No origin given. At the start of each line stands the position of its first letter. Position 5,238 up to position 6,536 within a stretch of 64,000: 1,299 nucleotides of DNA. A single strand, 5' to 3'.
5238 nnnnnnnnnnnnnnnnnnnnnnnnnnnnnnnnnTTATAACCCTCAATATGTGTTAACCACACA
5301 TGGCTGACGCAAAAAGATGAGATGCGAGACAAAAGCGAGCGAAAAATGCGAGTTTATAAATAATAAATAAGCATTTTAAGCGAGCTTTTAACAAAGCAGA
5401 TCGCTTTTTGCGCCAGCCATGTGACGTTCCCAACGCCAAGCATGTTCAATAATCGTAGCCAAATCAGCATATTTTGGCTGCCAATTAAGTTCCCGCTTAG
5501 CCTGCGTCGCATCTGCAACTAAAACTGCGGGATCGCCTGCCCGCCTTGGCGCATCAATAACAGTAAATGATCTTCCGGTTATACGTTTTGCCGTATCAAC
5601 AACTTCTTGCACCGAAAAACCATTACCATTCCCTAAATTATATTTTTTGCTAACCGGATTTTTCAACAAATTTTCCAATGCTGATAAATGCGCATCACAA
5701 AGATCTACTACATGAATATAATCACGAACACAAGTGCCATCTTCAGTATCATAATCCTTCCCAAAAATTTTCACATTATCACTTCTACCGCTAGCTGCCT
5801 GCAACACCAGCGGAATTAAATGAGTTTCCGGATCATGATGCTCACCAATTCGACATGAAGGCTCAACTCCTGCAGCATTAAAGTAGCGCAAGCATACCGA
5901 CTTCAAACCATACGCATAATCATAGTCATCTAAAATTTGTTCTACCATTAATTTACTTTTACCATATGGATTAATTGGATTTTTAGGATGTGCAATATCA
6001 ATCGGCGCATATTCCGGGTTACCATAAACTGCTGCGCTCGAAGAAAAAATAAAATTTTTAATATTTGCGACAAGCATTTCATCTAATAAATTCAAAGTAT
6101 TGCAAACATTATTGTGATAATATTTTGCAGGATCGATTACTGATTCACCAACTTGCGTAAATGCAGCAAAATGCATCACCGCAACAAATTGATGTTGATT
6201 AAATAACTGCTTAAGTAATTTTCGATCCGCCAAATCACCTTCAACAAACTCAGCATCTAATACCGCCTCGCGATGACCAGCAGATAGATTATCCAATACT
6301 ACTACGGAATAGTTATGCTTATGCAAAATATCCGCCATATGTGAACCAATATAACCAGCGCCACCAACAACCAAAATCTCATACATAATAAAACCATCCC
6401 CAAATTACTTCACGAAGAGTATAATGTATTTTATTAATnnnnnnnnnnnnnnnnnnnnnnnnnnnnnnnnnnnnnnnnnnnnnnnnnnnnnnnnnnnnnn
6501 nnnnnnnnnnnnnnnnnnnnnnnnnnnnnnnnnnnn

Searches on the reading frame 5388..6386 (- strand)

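Call 68: search_protein_families(library=pfam, proteins=[window:5388-6386:-], max_evalue=0.001)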
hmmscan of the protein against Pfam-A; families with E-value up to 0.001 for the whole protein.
window:5388-6386:- (332 aa): 9 families
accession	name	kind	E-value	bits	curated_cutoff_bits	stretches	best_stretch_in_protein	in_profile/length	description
PF01370.27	Epimerase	-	8.2e-59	199.4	20.9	1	4-252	1-240/240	NAD dependent epimerase/dehydratase family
PF16363.11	GDP_Man_Dehyd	-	5.1e-55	187.7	27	1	5-307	1-324/332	GDP-mannose 4,6 dehydratase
PF04321.23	RmlD_sub_bind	-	1.1e-14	54.7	27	1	3-154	2-138/287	RmlD substrate binding domain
PF01073.25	3Beta_HSD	-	3.4e-12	46.4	22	1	5-151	1-156/280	3-beta hydroxysteroid dehydrogenase/isomerase family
PF02719.21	Polysacc_synt_2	-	1.3e-11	44.7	20.2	1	4-173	1-173/293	Polysaccharide biosynthesis protein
PF05368.20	NmrA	-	1.4e-09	38.5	27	1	3-118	4-108/298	NmrA-like family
PF13460.12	NAD_binding_10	-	2.5e-07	31.2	27.2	1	8-155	1-134/184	NAD(P)H-binding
PF07993.18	NAD_binding_4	-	0.00049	19.8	20.1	0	46-168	64-204/258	Male sterility protein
PF02254.24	TrkA_N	-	0.0009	20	23.8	0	6-61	2-58/116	TrkA-N domain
